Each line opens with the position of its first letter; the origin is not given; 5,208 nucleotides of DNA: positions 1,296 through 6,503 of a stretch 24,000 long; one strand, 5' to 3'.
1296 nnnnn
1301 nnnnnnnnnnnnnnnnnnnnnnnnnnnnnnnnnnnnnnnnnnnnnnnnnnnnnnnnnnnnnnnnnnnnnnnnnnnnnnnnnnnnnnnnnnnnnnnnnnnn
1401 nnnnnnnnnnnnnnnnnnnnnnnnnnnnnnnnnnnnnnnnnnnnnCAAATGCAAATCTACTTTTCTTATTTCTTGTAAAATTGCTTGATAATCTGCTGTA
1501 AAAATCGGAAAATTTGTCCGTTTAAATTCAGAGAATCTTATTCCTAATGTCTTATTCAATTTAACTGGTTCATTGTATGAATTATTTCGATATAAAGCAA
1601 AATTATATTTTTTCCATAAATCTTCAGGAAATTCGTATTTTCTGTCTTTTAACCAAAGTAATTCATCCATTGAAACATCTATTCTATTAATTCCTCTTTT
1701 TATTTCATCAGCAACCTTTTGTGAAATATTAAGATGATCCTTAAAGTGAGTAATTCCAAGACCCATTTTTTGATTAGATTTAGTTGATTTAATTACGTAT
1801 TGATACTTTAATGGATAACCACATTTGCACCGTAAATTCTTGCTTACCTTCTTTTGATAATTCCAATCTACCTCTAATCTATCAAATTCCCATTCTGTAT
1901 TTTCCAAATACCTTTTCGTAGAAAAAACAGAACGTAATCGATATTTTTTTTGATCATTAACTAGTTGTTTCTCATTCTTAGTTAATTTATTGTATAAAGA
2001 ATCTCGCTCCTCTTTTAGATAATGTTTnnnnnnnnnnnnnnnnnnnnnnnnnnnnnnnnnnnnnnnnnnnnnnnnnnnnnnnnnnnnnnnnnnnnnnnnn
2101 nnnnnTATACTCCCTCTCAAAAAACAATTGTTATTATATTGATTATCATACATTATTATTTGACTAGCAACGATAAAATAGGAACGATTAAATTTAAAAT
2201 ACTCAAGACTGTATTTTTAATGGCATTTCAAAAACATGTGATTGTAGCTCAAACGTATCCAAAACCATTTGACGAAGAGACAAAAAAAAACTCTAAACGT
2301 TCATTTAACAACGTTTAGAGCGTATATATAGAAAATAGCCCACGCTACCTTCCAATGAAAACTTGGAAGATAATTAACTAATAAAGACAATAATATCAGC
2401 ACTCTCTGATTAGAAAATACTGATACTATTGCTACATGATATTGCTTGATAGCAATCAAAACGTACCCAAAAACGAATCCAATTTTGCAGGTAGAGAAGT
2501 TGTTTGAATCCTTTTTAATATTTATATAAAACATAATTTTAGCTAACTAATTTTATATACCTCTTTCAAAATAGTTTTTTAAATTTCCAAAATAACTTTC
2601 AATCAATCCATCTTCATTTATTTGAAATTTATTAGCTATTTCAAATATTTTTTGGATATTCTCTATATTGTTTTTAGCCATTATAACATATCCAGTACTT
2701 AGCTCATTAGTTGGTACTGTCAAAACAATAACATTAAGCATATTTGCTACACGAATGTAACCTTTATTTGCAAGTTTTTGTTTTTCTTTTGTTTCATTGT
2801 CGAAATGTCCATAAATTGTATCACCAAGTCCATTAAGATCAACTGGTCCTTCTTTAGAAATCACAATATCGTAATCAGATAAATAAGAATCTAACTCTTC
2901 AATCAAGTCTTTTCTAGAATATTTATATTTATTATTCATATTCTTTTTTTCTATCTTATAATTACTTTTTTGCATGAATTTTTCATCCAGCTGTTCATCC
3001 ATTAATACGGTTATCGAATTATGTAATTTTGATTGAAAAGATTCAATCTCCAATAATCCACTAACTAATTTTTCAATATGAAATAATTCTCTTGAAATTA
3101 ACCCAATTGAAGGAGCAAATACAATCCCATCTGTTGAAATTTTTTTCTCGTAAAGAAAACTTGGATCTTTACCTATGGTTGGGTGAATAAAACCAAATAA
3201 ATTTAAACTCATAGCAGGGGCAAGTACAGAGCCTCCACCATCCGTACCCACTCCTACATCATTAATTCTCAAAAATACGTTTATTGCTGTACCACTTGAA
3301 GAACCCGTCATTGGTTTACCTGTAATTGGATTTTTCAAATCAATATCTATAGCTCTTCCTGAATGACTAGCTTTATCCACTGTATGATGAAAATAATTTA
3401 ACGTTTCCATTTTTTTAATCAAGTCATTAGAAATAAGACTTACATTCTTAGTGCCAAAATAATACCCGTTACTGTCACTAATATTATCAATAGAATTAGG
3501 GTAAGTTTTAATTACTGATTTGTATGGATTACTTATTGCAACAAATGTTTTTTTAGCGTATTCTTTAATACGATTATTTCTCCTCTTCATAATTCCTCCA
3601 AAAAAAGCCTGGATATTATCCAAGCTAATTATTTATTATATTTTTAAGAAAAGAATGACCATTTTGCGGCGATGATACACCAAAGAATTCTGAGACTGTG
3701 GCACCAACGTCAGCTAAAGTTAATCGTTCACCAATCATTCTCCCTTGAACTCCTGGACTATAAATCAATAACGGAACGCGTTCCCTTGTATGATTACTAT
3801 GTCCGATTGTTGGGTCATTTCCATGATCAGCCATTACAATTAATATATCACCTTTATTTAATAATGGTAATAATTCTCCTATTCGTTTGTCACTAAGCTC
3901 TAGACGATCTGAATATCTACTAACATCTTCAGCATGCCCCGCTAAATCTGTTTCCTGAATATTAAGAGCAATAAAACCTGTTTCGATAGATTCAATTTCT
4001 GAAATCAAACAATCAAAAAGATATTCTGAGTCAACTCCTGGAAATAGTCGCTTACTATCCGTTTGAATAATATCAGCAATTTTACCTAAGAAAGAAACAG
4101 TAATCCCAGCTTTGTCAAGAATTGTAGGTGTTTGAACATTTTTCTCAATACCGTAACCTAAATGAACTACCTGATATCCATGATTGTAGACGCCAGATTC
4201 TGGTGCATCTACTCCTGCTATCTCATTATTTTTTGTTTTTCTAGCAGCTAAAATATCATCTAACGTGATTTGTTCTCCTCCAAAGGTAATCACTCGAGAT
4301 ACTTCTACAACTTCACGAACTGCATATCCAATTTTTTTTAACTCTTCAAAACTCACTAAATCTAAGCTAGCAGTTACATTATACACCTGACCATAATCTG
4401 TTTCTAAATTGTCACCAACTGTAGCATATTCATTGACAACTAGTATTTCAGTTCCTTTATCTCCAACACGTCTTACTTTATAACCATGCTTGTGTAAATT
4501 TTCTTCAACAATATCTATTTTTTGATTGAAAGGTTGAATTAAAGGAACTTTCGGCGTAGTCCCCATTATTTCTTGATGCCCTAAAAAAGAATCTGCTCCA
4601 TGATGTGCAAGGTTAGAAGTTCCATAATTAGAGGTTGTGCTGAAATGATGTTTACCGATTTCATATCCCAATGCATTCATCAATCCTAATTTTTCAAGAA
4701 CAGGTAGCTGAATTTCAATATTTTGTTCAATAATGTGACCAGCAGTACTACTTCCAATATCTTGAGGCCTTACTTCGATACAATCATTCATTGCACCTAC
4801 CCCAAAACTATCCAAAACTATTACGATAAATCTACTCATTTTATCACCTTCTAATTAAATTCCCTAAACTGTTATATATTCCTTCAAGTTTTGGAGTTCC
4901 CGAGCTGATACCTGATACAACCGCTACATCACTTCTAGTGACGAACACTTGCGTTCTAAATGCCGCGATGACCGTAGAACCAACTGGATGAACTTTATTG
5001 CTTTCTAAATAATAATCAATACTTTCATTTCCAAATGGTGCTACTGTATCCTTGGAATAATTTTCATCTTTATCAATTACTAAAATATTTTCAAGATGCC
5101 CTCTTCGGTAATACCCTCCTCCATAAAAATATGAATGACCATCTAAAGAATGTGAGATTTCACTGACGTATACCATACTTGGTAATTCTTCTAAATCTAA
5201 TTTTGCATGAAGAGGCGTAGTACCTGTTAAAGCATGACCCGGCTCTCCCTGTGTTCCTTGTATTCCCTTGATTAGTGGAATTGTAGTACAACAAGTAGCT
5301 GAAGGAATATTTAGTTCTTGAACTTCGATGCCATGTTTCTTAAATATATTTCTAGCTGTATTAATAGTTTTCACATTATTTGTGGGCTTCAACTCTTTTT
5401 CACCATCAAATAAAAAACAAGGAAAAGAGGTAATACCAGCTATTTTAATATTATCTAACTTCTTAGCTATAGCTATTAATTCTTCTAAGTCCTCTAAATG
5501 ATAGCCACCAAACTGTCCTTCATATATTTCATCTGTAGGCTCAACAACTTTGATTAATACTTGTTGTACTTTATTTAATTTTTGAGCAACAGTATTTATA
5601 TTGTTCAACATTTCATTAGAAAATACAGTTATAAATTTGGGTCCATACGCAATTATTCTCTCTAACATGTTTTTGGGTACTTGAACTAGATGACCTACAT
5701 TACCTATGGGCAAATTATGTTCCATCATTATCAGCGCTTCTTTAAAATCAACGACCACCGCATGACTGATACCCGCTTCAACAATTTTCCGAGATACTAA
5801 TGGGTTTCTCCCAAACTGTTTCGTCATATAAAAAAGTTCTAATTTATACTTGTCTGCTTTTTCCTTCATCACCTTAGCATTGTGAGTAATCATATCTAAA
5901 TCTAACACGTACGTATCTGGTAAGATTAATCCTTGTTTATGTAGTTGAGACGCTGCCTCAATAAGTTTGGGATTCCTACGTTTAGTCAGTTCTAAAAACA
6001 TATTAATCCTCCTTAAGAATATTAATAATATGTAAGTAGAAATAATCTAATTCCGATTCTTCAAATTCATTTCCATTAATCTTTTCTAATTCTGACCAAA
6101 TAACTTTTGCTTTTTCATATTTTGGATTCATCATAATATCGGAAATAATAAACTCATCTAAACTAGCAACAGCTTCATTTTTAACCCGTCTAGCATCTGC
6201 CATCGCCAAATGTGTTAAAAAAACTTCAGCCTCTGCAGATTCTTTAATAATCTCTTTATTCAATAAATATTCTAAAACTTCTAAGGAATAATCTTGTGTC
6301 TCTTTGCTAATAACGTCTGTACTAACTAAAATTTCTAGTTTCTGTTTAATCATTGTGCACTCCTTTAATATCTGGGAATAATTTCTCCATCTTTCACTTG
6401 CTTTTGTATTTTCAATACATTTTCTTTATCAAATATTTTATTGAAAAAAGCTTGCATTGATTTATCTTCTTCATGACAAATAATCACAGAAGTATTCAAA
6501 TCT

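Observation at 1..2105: ORF missing from the track: McrB-type AAA+ motor fused to an N-terminal region of about 580 aa with no recognisable family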

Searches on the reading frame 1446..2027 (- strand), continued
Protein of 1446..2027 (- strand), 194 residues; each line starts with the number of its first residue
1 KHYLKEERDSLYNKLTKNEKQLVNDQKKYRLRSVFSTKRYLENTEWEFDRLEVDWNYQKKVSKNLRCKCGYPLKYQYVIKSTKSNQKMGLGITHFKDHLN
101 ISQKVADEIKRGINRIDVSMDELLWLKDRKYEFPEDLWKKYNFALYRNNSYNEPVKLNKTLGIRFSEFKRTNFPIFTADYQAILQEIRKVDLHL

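Call 102: get_annotated_region(hit=H62, flank=4500)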
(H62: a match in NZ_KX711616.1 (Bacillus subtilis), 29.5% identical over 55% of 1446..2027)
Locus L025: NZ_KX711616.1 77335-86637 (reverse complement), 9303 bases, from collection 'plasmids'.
description: Bacillus subtilis strain 72 plasmid pBS72, complete sequence
organism: Bacillus subtilis (NCBI taxid 1423)
taxonomy: Bacteria; Bacillota; Bacilli; Bacillales; Bacillaceae; Bacillus; Bacillus subtilis
host: -; source: flower bed; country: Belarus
typing (MOB-suite, as given by PLSDB): mobilizable; replicon rep_cluster_918; relaxase MOBP
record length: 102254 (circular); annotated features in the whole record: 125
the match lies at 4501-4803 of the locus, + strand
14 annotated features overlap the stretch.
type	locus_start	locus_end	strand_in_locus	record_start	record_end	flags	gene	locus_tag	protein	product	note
CDS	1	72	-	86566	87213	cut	-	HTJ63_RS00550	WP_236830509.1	recombinase family protein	GO:0006310 - DNA recombination [Evidence IEA]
CDS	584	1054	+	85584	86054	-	-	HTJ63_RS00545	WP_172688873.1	hypothetical protein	-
CDS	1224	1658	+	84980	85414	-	-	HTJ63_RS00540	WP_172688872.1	hypothetical protein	-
CDS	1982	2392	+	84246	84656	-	-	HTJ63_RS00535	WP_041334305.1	TIR domain-containing protein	-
CDS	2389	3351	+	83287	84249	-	-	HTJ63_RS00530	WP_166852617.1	caspase family protein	-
CDS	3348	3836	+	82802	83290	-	-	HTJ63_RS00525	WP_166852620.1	hypothetical protein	-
CDS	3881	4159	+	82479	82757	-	-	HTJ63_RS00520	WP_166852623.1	hypothetical protein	-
CDS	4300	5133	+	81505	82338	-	-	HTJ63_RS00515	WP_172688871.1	DUF3895 domain-containing protein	-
CDS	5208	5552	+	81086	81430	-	-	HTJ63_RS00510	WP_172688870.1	hypothetical protein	-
CDS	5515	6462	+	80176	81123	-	-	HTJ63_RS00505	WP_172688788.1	hypothetical protein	-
CDS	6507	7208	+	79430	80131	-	-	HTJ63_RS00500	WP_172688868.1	hypothetical protein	-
CDS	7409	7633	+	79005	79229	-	-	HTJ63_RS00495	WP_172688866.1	hypothetical protein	-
CDS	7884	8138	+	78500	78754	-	-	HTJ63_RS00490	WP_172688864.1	hypothetical protein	-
CDS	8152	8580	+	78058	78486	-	-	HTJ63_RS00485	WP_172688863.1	hypothetical protein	-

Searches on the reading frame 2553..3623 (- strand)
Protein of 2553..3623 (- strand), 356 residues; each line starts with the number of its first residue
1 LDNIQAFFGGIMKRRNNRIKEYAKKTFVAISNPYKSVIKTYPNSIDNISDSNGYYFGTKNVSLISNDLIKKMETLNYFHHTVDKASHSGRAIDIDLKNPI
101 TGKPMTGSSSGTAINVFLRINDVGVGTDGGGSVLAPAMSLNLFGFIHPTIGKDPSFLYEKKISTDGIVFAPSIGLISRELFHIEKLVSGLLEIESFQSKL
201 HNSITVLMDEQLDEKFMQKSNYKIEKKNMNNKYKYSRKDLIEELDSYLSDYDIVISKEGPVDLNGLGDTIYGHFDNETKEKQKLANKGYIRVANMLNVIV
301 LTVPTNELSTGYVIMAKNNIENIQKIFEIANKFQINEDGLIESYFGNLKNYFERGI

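Call 4: search_protein_families(library=pfam, proteins=[window:2553-3623:-], max_evalue=0.01)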
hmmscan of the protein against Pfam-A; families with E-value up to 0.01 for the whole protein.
window:2553-3623:- (356 aa): 1 family
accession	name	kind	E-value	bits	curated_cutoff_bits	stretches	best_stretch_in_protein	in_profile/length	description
PF01425.27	Amidase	-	4.2e-07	29.8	27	1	105-152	127-173/445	Amidase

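Call 5: search_protein_families(library=padloc, proteins=[window:2553-3623:-], max_evalue=0.1)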
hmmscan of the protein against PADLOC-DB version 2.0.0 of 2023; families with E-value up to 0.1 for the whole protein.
window:2553-3623:- (356 aa): 0 families

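Call 6: search_protein_families(library=ncbifam, proteins=[window:2553-3623:-], max_evalue=0.1)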
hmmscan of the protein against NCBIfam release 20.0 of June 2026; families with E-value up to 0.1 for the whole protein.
window:2553-3623:- (356 aa): 19 families
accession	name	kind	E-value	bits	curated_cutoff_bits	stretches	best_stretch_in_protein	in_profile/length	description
NF004622.0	PRK05962.1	equivalog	1.3e-09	37.4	463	2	106-149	135-177/431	amidase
NF006169.0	PRK08310.1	equivalog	5.8e-08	32.5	391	1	106-226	109-221/395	amidase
NF004815.0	PRK06169.1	equivalog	2.6e-07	29.5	506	1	104-156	155-206/471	amidase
NF005460.0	PRK07056.1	subfamily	6.3e-06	25.4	447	1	106-145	160-199/457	amidase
NF005688.0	PRK07488.1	equivalog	2.3e-05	23.5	532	1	106-152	156-201/474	indoleacetamide hydrolase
TIGR00132.1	gatA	equivalog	4.2e-05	22.5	481.1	1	105-151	138-183/466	Asp-tRNA(Asn)/Glu-tRNA(Gln) amidotransferase subunit GatA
NF005565.0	PRK07235.1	subfamily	4.7e-05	22.2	545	1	95-151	157-213/506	amidase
NF005219.0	PRK06707.1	equivalog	6e-05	21.6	498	1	74-149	194-267/536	amidase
NF005300.0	PRK06828.1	subfamily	7.1e-05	21.4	494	1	105-151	169-214/491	amidase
NF006006.0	PRK08137.1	equivalog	8.1e-05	21.6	534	1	102-152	184-233/529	amidase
NF006043.0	PRK08186.1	subfamily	0.00033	19.2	487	1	106-151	149-193/600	allophanate hydrolase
NF009119.0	PRK12470.1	equivalog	0.00034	19.8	498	1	98-145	144-192/462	amidase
NF005687.0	PRK07487.1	subfamily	0.00047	19.1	428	1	105-158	152-205/468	amidase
NF004766.0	PRK06102.1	equivalog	0.0005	19.3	559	1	107-145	157-195/455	amidase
TIGR02713.1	allophanate_hyd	equivalog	0.00086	17.9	511.05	1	106-152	112-157/563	allophanate hydrolase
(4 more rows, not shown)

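Call 18: find_encoding_contigs(protein=window:2553-3590:-, flank=10000, max_places=6)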
Protein window:2553-3590:- (345 aa): 2 contigs read that carry it; 1 place shown.
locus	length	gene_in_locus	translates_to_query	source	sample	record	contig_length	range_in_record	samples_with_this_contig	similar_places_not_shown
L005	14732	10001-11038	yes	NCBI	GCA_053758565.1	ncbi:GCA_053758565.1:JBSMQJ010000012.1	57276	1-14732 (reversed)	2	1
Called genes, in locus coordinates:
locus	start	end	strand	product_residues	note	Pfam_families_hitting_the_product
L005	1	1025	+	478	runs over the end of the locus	PF00232:Glyco_hydro_1, PF00150:Cellulase (weak)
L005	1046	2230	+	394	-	PF01546:Peptidase_M20, PF07687:M20_dimer (weak)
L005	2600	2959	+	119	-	PF10941:DUF2620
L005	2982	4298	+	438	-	PF10797:YhfT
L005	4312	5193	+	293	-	PF02126:PTE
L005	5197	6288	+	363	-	PF00266:Aminotran_5, PF22475:YhfS-like_C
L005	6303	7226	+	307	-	PF00392:GntR (weak), PF14502:HTH_41, PF14503:YhfZ_C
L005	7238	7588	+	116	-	-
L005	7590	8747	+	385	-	PF01168:Ala_racemase_N, PF21279:YhfX-like_C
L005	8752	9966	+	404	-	PF01676:Metalloenzyme, PF00884:Sulfatase (faint)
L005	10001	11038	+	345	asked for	PF01425:Amidase (weak)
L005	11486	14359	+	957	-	PF00004:AAA (faint), PF07728:AAA_5 (faint), PF28529:McrB_lid (weak)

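Call 20: find_related_loci(query=window:2553-3590:-, collection=genome_contigs, flank=10000)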
Query window:2553-3590:- (345 aa) in genome_contigs; peptide patterns used: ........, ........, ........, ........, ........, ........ (x = any residue, [..] = any of these).
86 stretches matched a pattern; 1 encode a relative of the query (tblastn E <= 1e-3); 1 distinct loci.
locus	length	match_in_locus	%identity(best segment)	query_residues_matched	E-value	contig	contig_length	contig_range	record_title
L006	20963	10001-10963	42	3-344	2e-72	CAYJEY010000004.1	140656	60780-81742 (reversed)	MAG TPA_asm: uncultured Holdemania sp. isolate ERP123703_co1_279 genome assembly, contig: NODE_69_length_140656_cov_18.2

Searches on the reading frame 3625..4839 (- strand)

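Call 4: search_protein_families(library=pfam, proteins=[window:3625-4839:-], max_evalue=0.01)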
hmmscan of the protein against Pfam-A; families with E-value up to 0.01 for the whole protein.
window:3625-4839:- (404 aa): 3 families
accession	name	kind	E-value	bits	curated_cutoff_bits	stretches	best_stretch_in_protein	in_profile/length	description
PF01676.23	Metalloenzyme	-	2.4e-38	132.5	24.3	1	3-389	2-251/252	Metalloenzyme superfamily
PF00884.28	Sulfatase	-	9.4e-06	25.6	25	1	297-388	200-301/301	Sulfatase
PF01663.27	Phosphodiest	-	0.00044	20.4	23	1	286-344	159-224/342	Type I phosphodiesterase / nucleotide pyrophosphatase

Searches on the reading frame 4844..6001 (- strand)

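Call 4: search_protein_families(library=pfam, proteins=[window:4844-6001:-], max_evalue=0.01)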
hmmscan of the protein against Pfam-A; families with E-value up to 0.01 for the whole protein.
window:4844-6001:- (385 aa): 2 families
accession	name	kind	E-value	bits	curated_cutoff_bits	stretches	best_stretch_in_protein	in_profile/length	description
PF21279.3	YhfX-like_C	-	9.2e-36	122.8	27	1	277-372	1-97/97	YhfX-like, C-terminal domain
PF01168.26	Ala_racemase_N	-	7.4e-17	62.2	24.1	1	34-263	2-220/220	Alanine racemase, N-terminal domain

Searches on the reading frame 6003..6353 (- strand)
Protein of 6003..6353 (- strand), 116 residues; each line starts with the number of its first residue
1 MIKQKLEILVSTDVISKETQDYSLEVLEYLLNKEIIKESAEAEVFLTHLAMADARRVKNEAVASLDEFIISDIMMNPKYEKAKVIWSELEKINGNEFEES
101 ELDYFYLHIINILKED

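Call 4: search_protein_families(library=pfam, proteins=[window:6003-6353:-], max_evalue=0.01)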
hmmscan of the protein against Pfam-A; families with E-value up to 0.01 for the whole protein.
window:6003-6353:- (116 aa): 1 family
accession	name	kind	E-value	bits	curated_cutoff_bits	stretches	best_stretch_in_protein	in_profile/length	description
PF00874.25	PRD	-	6.7e-05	23.6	23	1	24-111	4-89/90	PRD domain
